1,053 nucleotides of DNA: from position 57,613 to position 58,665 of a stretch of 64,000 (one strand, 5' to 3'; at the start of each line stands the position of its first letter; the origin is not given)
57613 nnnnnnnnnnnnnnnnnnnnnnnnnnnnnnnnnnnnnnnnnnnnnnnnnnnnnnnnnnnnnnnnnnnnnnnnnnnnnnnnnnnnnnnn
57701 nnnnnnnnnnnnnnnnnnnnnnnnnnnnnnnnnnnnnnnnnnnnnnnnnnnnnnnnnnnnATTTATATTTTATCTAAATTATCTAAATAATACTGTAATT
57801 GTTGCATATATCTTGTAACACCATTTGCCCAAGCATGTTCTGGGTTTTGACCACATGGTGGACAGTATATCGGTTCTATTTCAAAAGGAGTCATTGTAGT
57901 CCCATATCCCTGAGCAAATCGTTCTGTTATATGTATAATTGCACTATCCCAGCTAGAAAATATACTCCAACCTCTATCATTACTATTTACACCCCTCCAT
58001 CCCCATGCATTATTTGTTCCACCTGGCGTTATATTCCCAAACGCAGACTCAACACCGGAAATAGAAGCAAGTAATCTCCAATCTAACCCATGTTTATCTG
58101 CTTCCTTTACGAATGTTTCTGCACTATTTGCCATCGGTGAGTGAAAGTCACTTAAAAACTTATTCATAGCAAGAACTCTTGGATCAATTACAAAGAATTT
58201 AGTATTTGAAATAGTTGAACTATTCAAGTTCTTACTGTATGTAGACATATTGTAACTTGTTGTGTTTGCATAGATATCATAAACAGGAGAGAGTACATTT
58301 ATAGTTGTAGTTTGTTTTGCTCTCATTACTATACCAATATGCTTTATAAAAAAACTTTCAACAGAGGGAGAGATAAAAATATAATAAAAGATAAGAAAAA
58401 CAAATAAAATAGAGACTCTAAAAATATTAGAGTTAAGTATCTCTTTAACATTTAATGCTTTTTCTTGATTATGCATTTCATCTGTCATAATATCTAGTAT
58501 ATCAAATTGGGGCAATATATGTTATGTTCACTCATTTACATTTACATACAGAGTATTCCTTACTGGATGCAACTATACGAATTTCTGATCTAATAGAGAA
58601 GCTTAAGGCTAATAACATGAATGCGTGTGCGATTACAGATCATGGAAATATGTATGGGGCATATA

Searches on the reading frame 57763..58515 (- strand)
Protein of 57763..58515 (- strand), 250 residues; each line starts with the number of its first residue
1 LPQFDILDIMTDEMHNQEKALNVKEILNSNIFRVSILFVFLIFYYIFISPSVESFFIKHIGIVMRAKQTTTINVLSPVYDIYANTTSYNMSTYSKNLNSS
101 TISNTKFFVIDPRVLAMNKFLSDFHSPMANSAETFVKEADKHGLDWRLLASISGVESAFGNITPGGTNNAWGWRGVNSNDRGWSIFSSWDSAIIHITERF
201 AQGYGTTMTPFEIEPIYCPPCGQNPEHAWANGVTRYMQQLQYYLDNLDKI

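Call 4: search_protein_families(library=pfam, proteins=[window:57763-58515:-], max_evalue=1)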
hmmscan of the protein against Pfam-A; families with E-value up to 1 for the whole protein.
window:57763-58515:- (250 aa): 3 families
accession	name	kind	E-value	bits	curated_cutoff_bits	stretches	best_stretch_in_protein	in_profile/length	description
PF06087.18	Tyr-DNA_phospho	-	0.067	12.5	22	0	12-71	12-71/445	Tyrosyl-DNA phosphodiesterase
PF03687.19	UPF0164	-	0.077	12.2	21.4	1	18-65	267-310/325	Uncharacterised protein family (UPF0164)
PF02723.19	CoV_E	-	0.093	13.4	32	1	28-89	6-64/75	Coronavirus small envelope protein E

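Call 5: search_protein_families(library=ncbifam, proteins=[window:57763-58515:-], max_evalue=1)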
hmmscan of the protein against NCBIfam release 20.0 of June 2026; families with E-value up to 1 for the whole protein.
window:57763-58515:- (250 aa): 1 family
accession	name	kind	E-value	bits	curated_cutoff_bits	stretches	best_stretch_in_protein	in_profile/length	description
NF008112.0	PRK10859.1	equivalog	0.03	12.8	354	1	117-159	276-316/483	membrane-bound lytic murein transglycosylase MltF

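Call 38: search_solved_structures(query=A4, max_evalue=10, show_alignments=3)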
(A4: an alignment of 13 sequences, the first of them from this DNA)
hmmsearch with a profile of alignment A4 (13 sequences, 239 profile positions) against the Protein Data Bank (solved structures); distinct sequences matched with E-value up to 10: 3.
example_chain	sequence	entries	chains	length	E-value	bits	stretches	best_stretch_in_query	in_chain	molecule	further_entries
3gxk_A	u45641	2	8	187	0.33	13.8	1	117-161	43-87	Goose-type lysozyme 1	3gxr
9buv_A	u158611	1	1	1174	0.8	12.6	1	42-159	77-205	Pesticidal crystal protein Cry1Fa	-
7qvd_A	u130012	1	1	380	1.4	11.8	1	111-152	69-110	Lytic murein transglycosylase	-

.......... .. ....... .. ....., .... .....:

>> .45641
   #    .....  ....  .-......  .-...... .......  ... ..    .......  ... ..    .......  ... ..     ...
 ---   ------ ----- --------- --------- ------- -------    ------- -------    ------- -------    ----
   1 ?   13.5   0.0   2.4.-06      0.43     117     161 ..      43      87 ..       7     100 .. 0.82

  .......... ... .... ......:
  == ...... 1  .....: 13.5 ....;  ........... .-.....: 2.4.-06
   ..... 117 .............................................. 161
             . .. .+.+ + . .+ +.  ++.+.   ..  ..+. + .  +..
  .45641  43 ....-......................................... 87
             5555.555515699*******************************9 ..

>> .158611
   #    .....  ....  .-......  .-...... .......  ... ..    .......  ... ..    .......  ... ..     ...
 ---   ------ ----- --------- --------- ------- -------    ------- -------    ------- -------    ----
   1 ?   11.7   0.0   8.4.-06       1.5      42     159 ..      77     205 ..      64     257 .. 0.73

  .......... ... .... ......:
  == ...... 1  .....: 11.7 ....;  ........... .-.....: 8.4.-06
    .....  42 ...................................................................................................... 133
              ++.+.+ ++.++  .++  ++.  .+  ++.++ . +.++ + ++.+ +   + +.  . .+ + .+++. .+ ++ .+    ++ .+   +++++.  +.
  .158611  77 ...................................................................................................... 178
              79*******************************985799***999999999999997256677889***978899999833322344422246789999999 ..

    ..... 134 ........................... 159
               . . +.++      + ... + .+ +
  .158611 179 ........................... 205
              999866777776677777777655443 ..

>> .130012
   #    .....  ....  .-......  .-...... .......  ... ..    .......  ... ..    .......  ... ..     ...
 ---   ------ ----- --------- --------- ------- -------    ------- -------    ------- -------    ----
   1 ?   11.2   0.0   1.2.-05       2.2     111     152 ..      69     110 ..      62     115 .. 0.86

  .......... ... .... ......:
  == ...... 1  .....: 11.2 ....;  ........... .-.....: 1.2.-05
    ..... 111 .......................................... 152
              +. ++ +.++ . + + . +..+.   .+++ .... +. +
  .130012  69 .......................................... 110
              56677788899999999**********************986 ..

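Call 39: search_protein_families(library=pfam, alignment_id=A4, max_evalue=10)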
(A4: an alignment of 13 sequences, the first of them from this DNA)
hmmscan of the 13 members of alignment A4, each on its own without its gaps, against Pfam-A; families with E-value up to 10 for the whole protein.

A. member 1, seq(250 aa): 3 families
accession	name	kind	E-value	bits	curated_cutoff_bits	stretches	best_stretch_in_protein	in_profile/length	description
PF06087.18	Tyr-DNA_phospho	-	0.067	12.5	22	1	12-71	12-71/445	Tyrosyl-DNA phosphodiesterase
PF03687.19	UPF0164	-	0.077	12.2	21.4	1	18-65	267-310/325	Uncharacterised protein family (UPF0164)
PF02723.19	CoV_E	-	0.093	13.4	32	1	28-89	6-64/75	Coronavirus small envelope protein E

B. families by the number of members that match (of 13 scanned): 8 families
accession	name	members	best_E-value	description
PF01832.25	Glucosaminidase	6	0.0016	Mannosyl-glycoprotein endo-beta-N-acetylglucosaminidase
PF13406.11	SLT_2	3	0.089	Transglycosylase SLT domain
PF11364.13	DUF3165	1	0.026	Protein of unknown function (DUF3165)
PF06087.18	Tyr-DNA_phospho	1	0.067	Tyrosyl-DNA phosphodiesterase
PF03687.19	UPF0164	1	0.077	Uncharacterised protein family (UPF0164)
PF15465.11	DUF4634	1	0.087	Domain of unknown function (DUF4634)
PF02723.19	CoV_E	1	0.093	Coronavirus small envelope protein E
PF08553.16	VID27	1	0.23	VID27 C-terminal WD40-like domain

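Call 47: search_protein_families(library=padloc, proteins=[window:57763-58515:-], max_evalue=0.1)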
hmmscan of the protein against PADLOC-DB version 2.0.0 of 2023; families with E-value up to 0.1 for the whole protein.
window:57763-58515:- (250 aa): 0 families

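Call 90: search_protein_families(library=phrogs, proteins=[window:57763-58515:-], max_evalue=0.01)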
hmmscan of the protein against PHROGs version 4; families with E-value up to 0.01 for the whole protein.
window:57763-58515:- (250 aa): 0 families
